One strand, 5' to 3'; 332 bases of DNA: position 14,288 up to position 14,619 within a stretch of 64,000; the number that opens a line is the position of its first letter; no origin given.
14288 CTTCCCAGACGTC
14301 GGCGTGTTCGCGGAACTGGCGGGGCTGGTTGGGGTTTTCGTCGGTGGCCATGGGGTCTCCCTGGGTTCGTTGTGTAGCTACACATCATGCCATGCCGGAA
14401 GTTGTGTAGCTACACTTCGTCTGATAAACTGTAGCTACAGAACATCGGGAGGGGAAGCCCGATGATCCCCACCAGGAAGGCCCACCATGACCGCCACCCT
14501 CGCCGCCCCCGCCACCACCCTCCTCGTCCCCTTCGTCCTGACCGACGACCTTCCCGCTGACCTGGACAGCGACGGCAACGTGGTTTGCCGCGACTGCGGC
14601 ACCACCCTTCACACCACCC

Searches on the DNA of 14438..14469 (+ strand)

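Call 41: build_rna_model(alignment_id=A2, structure=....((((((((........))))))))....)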
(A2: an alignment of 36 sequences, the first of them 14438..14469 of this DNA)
Model R1 built from alignment A2 (36 sequences, 32 columns); structure: as given.
model positions 32; base pairs 8; branch points 0; effective number of sequences 36; information 1.084 bits per position. Calibrated on 0.2 Mb of random sequence (short: E-values are rough).
structure used (alignment columns):
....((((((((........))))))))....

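Call 42: search_with_rna_model(model_id=R1, source=window, filters=off, max_evalue=1)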
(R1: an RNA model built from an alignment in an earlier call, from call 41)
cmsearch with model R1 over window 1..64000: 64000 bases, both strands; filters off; matches with E-value up to 1: 26.
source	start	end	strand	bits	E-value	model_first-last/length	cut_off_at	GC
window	36278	36309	+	42.3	5.5e-07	1-32/32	no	0.62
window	39641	39672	+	42.1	6.3e-07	1-32/32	no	0.84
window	45298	45329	+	41.9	6.9e-07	1-32/32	no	0.66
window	38080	38111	+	40.8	1.2e-06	1-32/32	no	0.78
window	45729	45760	+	40.1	1.7e-06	1-32/32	no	0.78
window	40612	40643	+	39.9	1.8e-06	1-32/32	no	0.78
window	40191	40222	+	39.6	2.2e-06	1-32/32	no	0.78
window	41475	41506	+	38.8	3.2e-06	1-32/32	no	0.62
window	41787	41818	+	38.5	3.8e-06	1-32/32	no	0.72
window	38450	38481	+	38.4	4e-06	1-32/32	no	0.78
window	43145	43176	+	34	3.5e-05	1-32/32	no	0.72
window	14438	14469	+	30.4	0.00022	1-32/32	no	0.62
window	38969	39000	+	29.9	0.00029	1-32/32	no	0.66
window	36773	36803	+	26.6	0.0015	1-32/32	no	0.71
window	42222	42252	+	22.1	0.014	1-32/32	no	0.84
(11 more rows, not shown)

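Call 58: search_with_rna_model(model_id=R1, sources=[L136, L137, L138, L139, L140, L141, L142, L143, L144, L145, L146, L147, L148, L149, L150, L151, L152, L153, L154, L155, L156, L122, L124, L125, L127, L128, L130, L131, L133, L134, L135, L120, L121], max_evalue=0.1)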
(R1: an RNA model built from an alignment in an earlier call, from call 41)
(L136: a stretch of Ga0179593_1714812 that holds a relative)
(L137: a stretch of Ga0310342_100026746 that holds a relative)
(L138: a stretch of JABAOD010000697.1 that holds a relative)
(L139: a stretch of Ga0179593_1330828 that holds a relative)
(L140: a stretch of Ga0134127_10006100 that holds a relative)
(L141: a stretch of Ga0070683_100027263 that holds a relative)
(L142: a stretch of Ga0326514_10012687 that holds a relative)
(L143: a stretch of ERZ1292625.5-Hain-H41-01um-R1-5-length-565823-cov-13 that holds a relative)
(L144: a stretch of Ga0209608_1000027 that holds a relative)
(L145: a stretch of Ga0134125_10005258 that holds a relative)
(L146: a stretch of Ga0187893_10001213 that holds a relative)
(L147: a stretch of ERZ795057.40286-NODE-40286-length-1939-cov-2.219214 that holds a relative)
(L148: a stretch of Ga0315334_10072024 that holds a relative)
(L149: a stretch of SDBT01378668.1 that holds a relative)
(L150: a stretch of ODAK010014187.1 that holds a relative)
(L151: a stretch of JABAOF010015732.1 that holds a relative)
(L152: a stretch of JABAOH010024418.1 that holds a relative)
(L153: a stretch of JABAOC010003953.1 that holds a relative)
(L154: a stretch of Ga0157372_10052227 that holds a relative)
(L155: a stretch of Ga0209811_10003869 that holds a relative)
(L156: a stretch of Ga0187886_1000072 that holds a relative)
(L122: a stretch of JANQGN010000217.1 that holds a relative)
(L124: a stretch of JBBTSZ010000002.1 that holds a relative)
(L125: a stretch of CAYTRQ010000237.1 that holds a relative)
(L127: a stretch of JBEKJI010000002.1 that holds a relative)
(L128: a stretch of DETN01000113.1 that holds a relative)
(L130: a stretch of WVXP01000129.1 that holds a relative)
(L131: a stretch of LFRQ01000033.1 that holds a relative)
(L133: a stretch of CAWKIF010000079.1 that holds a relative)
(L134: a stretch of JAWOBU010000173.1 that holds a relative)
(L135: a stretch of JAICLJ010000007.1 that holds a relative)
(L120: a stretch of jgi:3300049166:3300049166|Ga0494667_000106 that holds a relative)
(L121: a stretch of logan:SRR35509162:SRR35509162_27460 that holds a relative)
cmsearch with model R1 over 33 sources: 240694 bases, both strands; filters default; matches with E-value up to 0.1: 6.
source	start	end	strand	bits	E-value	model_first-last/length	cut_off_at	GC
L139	3299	3331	-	23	0.034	1-32/32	no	0.82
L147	929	960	-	21.4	0.078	1-32/32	no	0.5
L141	1589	1619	-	20.9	0.099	1-32/32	no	0.71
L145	13549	13579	+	20.9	0.099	1-32/32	no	0.71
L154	3652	3682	-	20.9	0.099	1-32/32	no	0.71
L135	6808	6838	+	20.9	0.099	1-32/32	no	0.71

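Call 77: search_with_rna_model(model_id=R1, sources=[L157, L158, L159, L160, L161, L162, L163, L117, L118, L119], max_evalue=0.05, filters=off)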
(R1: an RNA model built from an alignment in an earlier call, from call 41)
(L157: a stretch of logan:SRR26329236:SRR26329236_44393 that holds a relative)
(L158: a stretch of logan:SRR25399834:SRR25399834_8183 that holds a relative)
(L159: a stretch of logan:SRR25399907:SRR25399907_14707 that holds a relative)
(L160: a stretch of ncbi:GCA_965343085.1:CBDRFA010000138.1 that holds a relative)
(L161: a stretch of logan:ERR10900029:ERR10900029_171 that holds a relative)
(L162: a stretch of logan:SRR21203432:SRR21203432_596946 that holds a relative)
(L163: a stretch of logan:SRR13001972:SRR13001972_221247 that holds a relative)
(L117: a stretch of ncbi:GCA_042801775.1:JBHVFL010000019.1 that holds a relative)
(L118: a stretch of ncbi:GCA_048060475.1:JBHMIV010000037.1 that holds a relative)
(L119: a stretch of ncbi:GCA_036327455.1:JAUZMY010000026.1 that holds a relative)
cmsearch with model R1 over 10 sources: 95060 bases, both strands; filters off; matches with E-value up to 0.05: 35.
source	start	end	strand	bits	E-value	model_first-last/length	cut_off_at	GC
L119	9616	9647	+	45.1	2e-07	1-32/32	no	0.78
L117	7142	7173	+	43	6e-07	1-32/32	no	0.84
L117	5556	5587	+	42.8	6.3e-07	1-32/32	no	0.75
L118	8690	8721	+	42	9.8e-07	1-32/32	no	0.66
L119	4919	4950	+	41.6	1.2e-06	1-32/32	no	0.84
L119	7541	7572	+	39.9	2.8e-06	1-32/32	no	0.59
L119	4551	4582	+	39.4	3.5e-06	1-32/32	no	0.72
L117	3774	3805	+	39.1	4.2e-06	1-32/32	no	0.62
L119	6136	6167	+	38.6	5.4e-06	1-32/32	no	0.84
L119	8510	8541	+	38.3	6e-06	1-32/32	no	0.75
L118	8267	8298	+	38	7.1e-06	1-32/32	no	0.69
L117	12418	12449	+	37.9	7.6e-06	1-32/32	no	0.75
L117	8007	8038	+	37.8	7.8e-06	1-32/32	no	0.62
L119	2512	2543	+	37.8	7.8e-06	1-32/32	no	0.62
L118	5218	5249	+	37.5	9.1e-06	1-32/32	no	0.62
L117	8333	8364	+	37.5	9.5e-06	1-32/32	no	0.75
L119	7870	7901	+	37.4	9.9e-06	1-32/32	no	0.75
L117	5928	5959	+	37.2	1.1e-05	1-32/32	no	0.78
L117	9947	9978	+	36.6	1.4e-05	1-32/32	no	0.72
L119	9953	9984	+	35.8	2.2e-05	1-32/32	no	0.69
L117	12092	12123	+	34.8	3.6e-05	1-32/32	no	0.75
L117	6448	6479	+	29.9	0.00043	1-32/32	no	0.62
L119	6685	6716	+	28.9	0.00071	1-32/32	no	0.78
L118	7445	7475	+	27.2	0.0017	1-32/32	no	0.81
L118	5760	5790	+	27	0.0018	1-32/32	no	0.9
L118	3633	3665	+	25.8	0.0032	1-32/32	no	0.67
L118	2135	2163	+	24.3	0.0071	1-32/32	no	0.66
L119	3013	3041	+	23.1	0.013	1-32/32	no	0.69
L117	8979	9009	+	22.9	0.014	1-32/32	no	0.81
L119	8226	8255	+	22.6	0.017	1-32/32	no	0.83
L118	4854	4889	+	22.4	0.018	1-32/32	no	0.58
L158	430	461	+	22.3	0.02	1-32/32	no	0.84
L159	94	125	+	22.3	0.02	1-32/32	no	0.84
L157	709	739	+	20.6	0.044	1-32/32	no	0.84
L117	4249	4279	+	20.6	0.045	1-32/32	no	0.65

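Call 98: search_with_rna_model(model_id=R1, sources=[L225, L267, L274, L277, L278, L255, L256, L281, L219, L244, L165, L166, L207, L222, L230, L251, L177, L211, L231, L269], max_evalue=0.5)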
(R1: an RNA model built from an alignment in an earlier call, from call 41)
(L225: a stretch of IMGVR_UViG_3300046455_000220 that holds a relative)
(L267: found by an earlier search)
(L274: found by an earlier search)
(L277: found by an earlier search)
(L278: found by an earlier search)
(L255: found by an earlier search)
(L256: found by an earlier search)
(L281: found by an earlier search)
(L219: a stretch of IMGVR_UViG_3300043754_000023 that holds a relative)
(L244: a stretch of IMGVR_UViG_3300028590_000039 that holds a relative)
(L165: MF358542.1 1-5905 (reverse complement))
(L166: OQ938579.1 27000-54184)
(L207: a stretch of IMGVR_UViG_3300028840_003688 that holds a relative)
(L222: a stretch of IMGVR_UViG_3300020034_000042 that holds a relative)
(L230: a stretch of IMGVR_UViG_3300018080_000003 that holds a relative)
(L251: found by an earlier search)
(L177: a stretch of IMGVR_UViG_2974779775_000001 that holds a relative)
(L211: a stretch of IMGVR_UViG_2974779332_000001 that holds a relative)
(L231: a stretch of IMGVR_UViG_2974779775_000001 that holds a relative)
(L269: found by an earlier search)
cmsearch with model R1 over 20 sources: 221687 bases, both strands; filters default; matches with E-value up to 0.5: 1.
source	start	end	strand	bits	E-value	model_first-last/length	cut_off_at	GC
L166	2842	2873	-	18.9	0.25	1-32/32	no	0.78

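Call 104: search_with_rna_model(model_id=R1, sources=[window, L117, L118, L119], max_evalue=0.02, make_alignment=true)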
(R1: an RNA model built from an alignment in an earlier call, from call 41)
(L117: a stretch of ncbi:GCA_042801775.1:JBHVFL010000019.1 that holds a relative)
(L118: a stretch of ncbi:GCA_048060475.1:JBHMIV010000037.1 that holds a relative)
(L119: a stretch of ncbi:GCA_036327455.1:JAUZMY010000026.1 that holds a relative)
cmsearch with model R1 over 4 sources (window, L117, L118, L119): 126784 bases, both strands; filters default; matches with E-value up to 0.02: 43.
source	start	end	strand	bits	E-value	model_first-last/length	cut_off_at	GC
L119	9616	9647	+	45.1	2.7e-07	1-32/32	no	0.78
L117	7142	7173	+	43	7.9e-07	1-32/32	no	0.84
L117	5556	5587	+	42.8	8.4e-07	1-32/32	no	0.75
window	36278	36309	+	42.3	1.1e-06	1-32/32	no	0.62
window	39641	39672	+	42.1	1.2e-06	1-32/32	no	0.84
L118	8690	8721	+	42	1.3e-06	1-32/32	no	0.66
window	45298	45329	+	41.9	1.4e-06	1-32/32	no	0.66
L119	4919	4950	+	41.6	1.6e-06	1-32/32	no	0.84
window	38080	38111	+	40.8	2.3e-06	1-32/32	no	0.78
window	45729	45760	+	40.1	3.4e-06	1-32/32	no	0.78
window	40612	40643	+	39.9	3.6e-06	1-32/32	no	0.78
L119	7541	7572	+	39.9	3.7e-06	1-32/32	no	0.59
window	40191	40222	+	39.6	4.3e-06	1-32/32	no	0.78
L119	4551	4582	+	39.4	4.7e-06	1-32/32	no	0.72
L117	3774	3805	+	39.1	5.6e-06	1-32/32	no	0.62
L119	6136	6167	+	38.6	7.1e-06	1-32/32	no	0.84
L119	8510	8541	+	38.4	8e-06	1-32/32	no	0.75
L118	8267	8298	+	38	9.5e-06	1-32/32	no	0.69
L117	12418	12449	+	37.9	1e-05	1-32/32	no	0.75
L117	8007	8038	+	37.9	1e-05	1-32/32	no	0.62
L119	2512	2543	+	37.8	1e-05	1-32/32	no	0.62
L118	5218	5249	+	37.5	1.2e-05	1-32/32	no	0.62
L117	8333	8364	+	37.5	1.3e-05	1-32/32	no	0.75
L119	7870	7901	+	37.4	1.3e-05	1-32/32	no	0.75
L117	5928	5959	+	37.2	1.4e-05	1-32/32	no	0.78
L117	9947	9978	+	36.6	1.9e-05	1-32/32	no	0.72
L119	9953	9984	+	35.8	2.9e-05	1-32/32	no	0.69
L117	12092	12123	+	34.8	4.8e-05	1-32/32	no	0.75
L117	6448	6479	+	29.9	0.00057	1-32/32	no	0.62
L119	6685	6716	+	28.9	0.00094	1-32/32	no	0.78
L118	7445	7475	+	27.2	0.0022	1-32/32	no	0.81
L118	5760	5790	+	27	0.0025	1-32/32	no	0.9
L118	3633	3665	+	25.8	0.0043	1-32/32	no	0.67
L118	2135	2163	+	24.3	0.0095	1-32/32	no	0.66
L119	3013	3041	+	23.1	0.017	1-32/32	no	0.69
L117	8979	9009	+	22.9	0.019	1-32/32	no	0.81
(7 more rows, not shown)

Alignment A5: 43 matches aligned to the model, 33 columns, each read 5' to 3' on its own strand. Consensus structure (alignment columns), stored with it:
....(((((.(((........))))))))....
